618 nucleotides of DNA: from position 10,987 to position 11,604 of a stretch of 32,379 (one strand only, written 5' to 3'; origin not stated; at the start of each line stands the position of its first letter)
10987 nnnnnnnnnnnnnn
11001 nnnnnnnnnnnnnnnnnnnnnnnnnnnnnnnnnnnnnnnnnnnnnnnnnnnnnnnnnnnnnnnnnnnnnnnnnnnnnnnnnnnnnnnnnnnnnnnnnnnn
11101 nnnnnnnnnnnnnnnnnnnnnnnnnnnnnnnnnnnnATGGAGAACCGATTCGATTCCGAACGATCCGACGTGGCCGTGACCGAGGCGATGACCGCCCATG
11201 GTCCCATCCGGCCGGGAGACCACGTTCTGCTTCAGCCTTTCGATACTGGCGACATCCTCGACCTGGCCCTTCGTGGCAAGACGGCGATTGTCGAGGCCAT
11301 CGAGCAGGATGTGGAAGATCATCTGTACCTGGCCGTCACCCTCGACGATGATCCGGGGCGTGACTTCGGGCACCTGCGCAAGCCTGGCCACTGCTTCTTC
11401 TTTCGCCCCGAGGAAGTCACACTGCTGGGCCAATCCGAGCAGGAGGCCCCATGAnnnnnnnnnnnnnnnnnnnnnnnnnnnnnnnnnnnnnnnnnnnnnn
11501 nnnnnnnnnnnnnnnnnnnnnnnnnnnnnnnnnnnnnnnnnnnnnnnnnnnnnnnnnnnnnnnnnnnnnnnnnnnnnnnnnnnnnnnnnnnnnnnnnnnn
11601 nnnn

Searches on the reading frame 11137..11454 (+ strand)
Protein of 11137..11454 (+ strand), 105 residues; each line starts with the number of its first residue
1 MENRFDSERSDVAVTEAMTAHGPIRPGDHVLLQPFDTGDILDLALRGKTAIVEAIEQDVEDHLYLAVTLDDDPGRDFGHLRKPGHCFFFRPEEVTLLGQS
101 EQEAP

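Call 3: search_protein_families(library=pfam, proteins=[window:11137-11454:+], max_evalue=0.01)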
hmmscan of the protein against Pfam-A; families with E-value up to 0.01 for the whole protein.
window:11137-11454:+ (105 aa): 0 families

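Call 4: search_protein_families(library=ncbifam, proteins=[window:11137-11454:+], max_evalue=0.01)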
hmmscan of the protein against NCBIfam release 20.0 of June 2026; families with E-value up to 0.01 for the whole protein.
window:11137-11454:+ (105 aa): 0 families

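Call 27: find_homologous_proteins(query=window:11137-11451:+, max_evalue=0.001)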
Query window:11137-11451:+ (105 aa): 42 proteins with E <= 0.001 among 51 candidates.
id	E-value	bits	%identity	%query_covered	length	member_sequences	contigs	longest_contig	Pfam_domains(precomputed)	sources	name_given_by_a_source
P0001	1.5e-64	232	100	100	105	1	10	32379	-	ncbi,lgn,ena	-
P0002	3.6e-41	157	73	100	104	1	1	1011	-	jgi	jgi:hypothetical protein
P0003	4.3e-28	115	60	87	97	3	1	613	-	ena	-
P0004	5.2e-28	115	59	87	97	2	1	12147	-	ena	-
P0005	3.0e-26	109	62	92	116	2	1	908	-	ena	-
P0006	1.8e-25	107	71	71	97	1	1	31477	-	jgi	jgi:hypothetical protein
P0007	9.7e-25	104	64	78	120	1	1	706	-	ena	-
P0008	1.8e-24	104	63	75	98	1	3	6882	-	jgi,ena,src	-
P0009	2.3e-24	103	61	84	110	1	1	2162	-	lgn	-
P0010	3.7e-24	103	68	68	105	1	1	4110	-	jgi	jgi:hypothetical protein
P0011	5.1e-24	102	63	77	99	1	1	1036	-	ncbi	-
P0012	1.3e-23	101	57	83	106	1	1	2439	-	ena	-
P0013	2.1e-23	100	62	76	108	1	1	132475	-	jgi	jgi:hypothetical protein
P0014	3.0e-23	100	64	72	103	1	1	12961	-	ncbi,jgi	jgi:hypothetical protein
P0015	4.9e-23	99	68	65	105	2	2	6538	-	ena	-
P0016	6.2e-23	99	63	77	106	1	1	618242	-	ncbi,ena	-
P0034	3.6e-20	90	59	70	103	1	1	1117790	-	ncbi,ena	-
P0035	3.6e-20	90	52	90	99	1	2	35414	-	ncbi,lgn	ncbi:MAG: hypothetical protein ABFC96_16650 [Thermoguttaceae bacterium]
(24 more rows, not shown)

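Call 28: find_encoding_contigs(protein=P0034, flank=10000, max_places=2)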
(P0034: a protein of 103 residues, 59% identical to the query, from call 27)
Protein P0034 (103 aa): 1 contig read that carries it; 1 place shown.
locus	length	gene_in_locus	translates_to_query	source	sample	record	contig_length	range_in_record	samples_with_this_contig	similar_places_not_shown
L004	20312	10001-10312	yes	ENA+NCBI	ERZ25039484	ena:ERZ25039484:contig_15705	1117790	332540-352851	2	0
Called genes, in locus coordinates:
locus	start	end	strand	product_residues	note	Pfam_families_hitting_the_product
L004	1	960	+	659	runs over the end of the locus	PF00708:Acylphosphatase, PF07503:zf-HYPF, PF01300:Sua5_yciO_yrdC, PF17788:HypF_C, PF22521:HypF_C_2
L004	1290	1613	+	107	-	PF01455:HupF_HypC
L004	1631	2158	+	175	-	PF01924:HypD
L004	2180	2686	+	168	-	PF01924:HypD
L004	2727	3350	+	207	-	-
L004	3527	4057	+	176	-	PF02769:AIRS_C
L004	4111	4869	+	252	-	PF01058:Oxidored_q6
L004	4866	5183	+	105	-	PF14720:NiFe_hyd_SSU_C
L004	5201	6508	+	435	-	PF00374:NiFeSe_Hases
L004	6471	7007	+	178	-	PF00374:NiFeSe_Hases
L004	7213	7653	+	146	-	PF01106:NifU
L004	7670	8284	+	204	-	PF19372:DUF5947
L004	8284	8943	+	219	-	PF19562:DUF6084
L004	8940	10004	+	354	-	-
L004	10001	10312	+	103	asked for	-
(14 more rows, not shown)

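Call 29: find_encoding_contigs(protein=P0016, flank=10000, max_places=2)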
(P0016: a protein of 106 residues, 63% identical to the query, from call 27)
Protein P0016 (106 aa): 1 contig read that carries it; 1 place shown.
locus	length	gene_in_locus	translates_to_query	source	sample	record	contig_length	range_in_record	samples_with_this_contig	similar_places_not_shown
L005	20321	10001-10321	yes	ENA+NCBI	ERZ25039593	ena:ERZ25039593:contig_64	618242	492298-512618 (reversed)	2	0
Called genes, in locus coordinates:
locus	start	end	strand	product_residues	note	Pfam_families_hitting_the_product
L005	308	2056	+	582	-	PF01924:HypD, PF00586:AIRS, PF02769:AIRS_C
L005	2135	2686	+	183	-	PF00989:PAS (weak), PF08447:PAS_3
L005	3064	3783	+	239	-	PF00158:Sigma54_activat, PF14532:Sigma54_activ_2 (weak), PF25601:AAA_lid_14, PF02954:HTH_8 (weak)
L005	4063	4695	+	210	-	-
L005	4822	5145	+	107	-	PF14720:NiFe_hyd_SSU_C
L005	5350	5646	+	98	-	PF00374:NiFeSe_Hases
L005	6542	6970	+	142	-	PF00374:NiFeSe_Hases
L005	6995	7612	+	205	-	PF01106:NifU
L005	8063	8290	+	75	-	PF19372:DUF5947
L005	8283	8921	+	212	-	PF19562:DUF6084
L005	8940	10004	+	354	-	-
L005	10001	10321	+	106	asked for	-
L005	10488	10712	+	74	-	-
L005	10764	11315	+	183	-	PF04264:YceI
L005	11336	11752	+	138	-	PF01750:HycI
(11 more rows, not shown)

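Call 30: find_encoding_contigs(protein=P0035, flank=10000, max_places=2)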
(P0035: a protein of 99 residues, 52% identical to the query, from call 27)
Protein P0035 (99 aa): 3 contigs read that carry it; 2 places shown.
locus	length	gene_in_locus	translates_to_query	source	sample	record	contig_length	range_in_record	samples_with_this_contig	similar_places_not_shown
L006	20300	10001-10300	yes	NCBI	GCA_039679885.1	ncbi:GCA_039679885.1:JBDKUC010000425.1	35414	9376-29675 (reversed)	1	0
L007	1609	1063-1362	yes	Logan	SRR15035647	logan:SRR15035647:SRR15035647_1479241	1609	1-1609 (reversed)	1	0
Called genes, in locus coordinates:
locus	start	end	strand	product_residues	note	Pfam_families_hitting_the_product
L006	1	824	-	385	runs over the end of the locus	PF01565:FAD_binding_4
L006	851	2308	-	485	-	PF01565:FAD_binding_4, PF02913:FAD-oxidase_C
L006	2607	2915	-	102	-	PF01910:Thiamine_BP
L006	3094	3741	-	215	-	PF00072:Response_reg, PF08281:Sigma70_r4_2 (weak), PF00196:GerE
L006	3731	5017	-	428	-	PF00072:Response_reg, PF00512:HisKA, PF02518:HATPase_c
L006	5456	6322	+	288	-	PF02735:Ku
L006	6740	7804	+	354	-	PF01058:Oxidored_q6, PF14720:NiFe_hyd_SSU_C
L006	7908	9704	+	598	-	PF00374:NiFeSe_Hases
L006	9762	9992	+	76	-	-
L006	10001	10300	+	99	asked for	-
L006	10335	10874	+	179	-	PF01750:HycI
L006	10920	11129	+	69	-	-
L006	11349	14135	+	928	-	PF00664:ABC_membrane, PF00005:ABC_tran, PF02463:SMC_N (faint), PF08909:DUF1854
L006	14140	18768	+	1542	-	PF10091:Glycoamylase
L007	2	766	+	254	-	?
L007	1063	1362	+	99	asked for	-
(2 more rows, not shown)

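Call 34: find_encoding_contigs(protein=P0006, flank=10000, max_places=2)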
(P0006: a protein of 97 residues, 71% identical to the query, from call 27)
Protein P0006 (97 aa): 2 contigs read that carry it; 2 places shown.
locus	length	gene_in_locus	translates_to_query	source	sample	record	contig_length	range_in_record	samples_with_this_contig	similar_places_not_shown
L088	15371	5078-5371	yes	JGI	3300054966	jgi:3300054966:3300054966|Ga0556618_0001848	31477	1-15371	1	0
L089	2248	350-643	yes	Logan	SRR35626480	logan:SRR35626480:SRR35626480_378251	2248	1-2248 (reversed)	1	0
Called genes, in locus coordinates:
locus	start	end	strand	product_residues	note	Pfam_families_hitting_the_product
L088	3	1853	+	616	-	?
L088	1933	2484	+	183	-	PF01106:NifU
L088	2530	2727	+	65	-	-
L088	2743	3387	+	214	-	PF19372:DUF5947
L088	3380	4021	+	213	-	PF19562:DUF6084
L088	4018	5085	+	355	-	-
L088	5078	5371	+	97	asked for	-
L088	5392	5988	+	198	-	PF04264:YceI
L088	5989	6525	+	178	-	PF01750:HycI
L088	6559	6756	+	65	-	-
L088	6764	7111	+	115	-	PF01155:HypA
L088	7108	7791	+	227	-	PF02492:cobW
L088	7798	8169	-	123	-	PF18936:DUF5684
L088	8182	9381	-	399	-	PF13646:HEAT_2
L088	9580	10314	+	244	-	PF00756:Esterase (weak)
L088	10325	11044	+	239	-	PF02754:CCG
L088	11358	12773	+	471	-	PF02589:LUD_dom, PF13187:Fer4_9 (faint), PF12797:Fer4_2 (faint), PF13183:Fer4_8, PF13237:Fer4_10 (faint), PF00037:Fer4 (faint), PF13534:Fer4_17 (weak), PF11870:LutB_C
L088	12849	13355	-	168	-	-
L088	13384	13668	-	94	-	-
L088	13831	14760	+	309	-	PF06283:ThuA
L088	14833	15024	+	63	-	PF07927:HicA_toxin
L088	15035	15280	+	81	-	-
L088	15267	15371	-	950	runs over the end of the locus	PF00330:Aconitase, PF00694:Aconitase_C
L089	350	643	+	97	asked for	-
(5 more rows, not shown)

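Call 35: find_encoding_contigs(protein=P0004, flank=10000, max_places=2)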
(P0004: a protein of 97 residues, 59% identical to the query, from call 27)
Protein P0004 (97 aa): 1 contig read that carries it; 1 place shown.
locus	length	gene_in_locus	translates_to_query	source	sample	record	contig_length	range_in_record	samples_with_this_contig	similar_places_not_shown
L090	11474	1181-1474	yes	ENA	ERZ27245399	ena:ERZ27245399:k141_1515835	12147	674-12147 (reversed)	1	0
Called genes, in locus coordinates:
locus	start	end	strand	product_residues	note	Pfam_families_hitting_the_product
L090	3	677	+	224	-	?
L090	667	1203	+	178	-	PF01106:NifU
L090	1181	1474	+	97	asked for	-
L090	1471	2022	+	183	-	PF01750:HycI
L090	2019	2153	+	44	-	-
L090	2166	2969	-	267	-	PF06182:ABC2_membrane_6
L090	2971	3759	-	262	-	PF06182:ABC2_membrane_6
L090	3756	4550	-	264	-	-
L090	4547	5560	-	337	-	PF00005:ABC_tran, PF13304:AAA_21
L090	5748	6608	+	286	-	PF02311:AraC_binding (weak), PF12833:HTH_18, PF00165:HTH_AraC (weak)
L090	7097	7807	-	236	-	PF07589:PEP_exosort_dom (weak)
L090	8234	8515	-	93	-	-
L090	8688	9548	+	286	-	PF02311:AraC_binding (weak), PF00165:HTH_AraC (faint), PF12833:HTH_18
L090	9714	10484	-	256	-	PF07589:PEP_exosort_dom (weak)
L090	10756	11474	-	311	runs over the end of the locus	PF06114:Peptidase_M78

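Call 36: find_encoding_contigs(protein=P0013, flank=10000, max_places=2)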
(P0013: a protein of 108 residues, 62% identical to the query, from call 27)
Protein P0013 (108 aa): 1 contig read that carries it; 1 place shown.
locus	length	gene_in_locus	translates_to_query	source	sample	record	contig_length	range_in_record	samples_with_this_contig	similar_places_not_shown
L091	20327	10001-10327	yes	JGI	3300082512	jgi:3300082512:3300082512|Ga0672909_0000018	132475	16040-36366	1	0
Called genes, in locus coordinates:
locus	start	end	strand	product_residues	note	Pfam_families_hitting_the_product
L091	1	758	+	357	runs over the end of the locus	PF01058:Oxidored_q6, PF14720:NiFe_hyd_SSU_C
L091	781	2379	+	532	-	PF00989:PAS (weak), PF08447:PAS_3, PF13581:HATPase_c_2 (faint), PF07730:HisKA_3, PF02518:HATPase_c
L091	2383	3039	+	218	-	PF00072:Response_reg, PF08281:Sigma70_r4_2, PF00196:GerE, PF13384:HTH_23 (weak)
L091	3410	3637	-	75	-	-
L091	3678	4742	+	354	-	PF01058:Oxidored_q6, PF14720:NiFe_hyd_SSU_C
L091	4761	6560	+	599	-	PF00374:NiFeSe_Hases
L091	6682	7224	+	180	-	PF01106:NifU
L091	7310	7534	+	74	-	-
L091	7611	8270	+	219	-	PF19372:DUF5947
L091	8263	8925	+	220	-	PF19562:DUF6084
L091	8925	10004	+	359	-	-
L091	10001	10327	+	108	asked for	-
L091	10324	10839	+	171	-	PF01750:HycI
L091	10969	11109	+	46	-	PF21833:DUF6893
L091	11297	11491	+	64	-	-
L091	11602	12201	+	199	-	PF04264:YceI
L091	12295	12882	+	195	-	PF04264:YceI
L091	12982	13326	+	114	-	PF01155:HypA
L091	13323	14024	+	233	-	PF02492:cobW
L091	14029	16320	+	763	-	PF00708:Acylphosphatase, PF07503:zf-HYPF, PF01300:Sua5_yciO_yrdC, PF17788:HypF_C, PF22521:HypF_C_2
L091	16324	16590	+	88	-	PF01455:HupF_HypC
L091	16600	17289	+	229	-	PF13580:SIS_2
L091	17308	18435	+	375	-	PF01924:HypD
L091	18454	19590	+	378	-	PF00586:AIRS, PF02769:AIRS_C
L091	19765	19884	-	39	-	-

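Call 39: search_protein_families(library=pfam, proteins=[L090:2019-2153:+, L091:10969-11109:+, L006:10920-11129:+, L088:6559-6756:+, L006:9762-9992:+, window:11137-11454:+], max_evalue=1)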
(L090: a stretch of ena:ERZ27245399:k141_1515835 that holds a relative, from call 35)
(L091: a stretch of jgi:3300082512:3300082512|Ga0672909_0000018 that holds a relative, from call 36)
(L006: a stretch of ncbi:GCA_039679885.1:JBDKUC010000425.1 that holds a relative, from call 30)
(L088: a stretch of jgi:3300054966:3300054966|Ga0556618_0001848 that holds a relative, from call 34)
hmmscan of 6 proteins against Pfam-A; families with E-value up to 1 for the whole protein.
L090:2019-2153:+ (44 aa): 0 families

L091:10969-11109:+ (46 aa): 2 families
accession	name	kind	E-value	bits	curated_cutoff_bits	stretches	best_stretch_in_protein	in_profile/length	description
PF21833.1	DUF6893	-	4.3e-09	36.7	24.6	1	15-43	1-29/32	Family of unknown function (DUF6893)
PF12191.14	stn_TNFRSF12A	-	0.18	12.7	24.9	1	9-39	73-103/129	Tumour necrosis factor receptor stn_TNFRSF12A_TNFR domain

L006:10920-11129:+ (69 aa): 3 families
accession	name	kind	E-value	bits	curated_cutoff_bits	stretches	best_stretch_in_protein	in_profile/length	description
PF21833.1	DUF6893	-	4.4e-05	23.9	24.6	1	41-69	5-32/32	Family of unknown function (DUF6893)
PF03918.19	CcmH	-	0.09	12.5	25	1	3-31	30-55/143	Cytochrome C biogenesis protein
PF11781.13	Zn_ribbon_RRN7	-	0.21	11.7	27.1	1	5-18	1-14/32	Zinc-finger of RNA-polymerase I-specific TFIIB, Rrn7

L088:6559-6756:+ (65 aa): 2 families
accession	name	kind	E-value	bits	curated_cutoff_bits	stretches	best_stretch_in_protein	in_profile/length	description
PF21833.1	DUF6893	-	0.0062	17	24.6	1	35-65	3-32/32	Family of unknown function (DUF6893)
PF12343.13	DeaD_C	-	0.098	13.5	23.3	1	7-26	5-41/62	DeaD helicase C-terminal disordered region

L006:9762-9992:+ (76 aa): 0 families

window:11137-11454:+ (105 aa): 0 families

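Call 42: find_related_loci(query=A1, collection=metagenome_contigs, flank=7000)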
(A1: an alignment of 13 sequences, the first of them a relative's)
Query A1 (105 aa) in metagenome_contigs; peptide patterns used: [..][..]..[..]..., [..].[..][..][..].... (x = any residue, [..] = any of these).
600 stretches matched a pattern (row limit reached: there are more); 419 encode a relative of the query (tblastn E <= 1e-3); the best 80 are kept; 80 distinct loci.
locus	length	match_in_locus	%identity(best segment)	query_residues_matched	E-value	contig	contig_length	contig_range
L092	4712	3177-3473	51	1-99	7e-30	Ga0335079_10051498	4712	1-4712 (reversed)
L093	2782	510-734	68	24-98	3e-29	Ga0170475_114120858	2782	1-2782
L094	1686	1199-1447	60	24-103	8e-29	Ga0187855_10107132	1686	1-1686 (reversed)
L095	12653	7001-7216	68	23-94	2e-28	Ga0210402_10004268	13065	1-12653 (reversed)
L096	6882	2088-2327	63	16-94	9e-29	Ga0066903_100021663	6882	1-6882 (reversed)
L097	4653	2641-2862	66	24-97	3e-28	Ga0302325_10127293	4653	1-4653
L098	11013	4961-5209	57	12-94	3e-28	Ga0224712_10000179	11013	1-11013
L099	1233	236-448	63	24-94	2e-28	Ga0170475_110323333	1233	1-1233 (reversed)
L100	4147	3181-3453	56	17-103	4e-28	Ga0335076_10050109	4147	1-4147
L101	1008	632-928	53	2-102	8e-29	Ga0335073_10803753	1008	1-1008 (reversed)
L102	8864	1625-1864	60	16-94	9e-28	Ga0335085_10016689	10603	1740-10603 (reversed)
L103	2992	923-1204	57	3-99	1e-27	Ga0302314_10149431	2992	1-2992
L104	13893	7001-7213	66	24-94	8e-28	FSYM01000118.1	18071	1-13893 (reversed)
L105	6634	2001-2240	59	24-103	8e-28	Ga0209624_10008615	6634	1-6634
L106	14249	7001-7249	60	16-97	1e-27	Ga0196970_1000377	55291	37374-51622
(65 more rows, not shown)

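Call 69: predict_structure(alignment_id=A2)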
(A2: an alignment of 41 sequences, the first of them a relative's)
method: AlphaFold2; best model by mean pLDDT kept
length: 105 residues; sequences in the alignment: 41
mean_pLDDT: 78.2   pTM: 0.68
mean pLDDT of the five models: 78.2, 76.3, 75.9, 75.0, 74.2
residues with pLDDT >= 90: 53; 70-90: 20; 50-70: 15; < 50: 17
segments of 3 or more residues with pLDDT < 50: 1-10, 100-105
pLDDT, mean of each block of 10 residues (from residue 1): 42 74 91 94 94 91 92 61 78 84 42
secondary structure, 60 per line:
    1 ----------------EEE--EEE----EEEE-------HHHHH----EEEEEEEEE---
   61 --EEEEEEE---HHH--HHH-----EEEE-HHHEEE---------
elements in order: E17-19 E22-24 E29-32 H40-44 E49-57 E63-69 E86-89 E94-96

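Call 80: search_protein_representatives(alignment_id=A2)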
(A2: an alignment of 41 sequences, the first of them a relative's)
Query: 41 sequences, 104 profile positions. Proteins with E-value up to 0.001 (for the whole library): 1464; up to 1e-10: 986; up to 1e-30: 120. The best 150 are listed.
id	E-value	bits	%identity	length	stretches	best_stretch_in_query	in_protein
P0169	1.5e-41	156.5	-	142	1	2-100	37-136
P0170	6.9e-41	154.3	-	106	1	2-100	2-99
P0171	4.4e-40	151.7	-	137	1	2-99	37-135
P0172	4.4e-40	151.7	-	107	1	2-101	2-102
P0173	1.4e-39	150.2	-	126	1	2-99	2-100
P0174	2.0e-39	149.6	-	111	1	6-99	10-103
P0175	6.8e-39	147.9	-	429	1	4-100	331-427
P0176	7.6e-39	147.8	-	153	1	3-98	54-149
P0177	2.2e-38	146.3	-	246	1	2-102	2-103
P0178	4.9e-38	145.2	-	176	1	2-101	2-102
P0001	4.9e-38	145.2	-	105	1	1-103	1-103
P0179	7.4e-38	144.6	-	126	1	2-97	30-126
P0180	1.0e-37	144.2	-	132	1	1-101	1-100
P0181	1.2e-37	144.0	-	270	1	7-98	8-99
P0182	1.2e-37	143.9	-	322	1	2-97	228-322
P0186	3.1e-37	142.6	-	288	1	1-99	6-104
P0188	3.4e-37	142.5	-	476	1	3-99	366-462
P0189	3.5e-37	142.4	-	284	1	4-99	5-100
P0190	5.4e-37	141.8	-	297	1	2-100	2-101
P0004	1.2e-35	137.5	-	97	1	13-102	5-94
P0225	2.3e-33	130.2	-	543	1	6-98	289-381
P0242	1.2e-32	127.9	-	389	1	5-98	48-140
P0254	5.5e-32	125.7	-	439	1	8-100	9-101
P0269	2.5e-31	123.6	-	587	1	4-99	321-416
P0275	4.1e-31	122.9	-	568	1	10-100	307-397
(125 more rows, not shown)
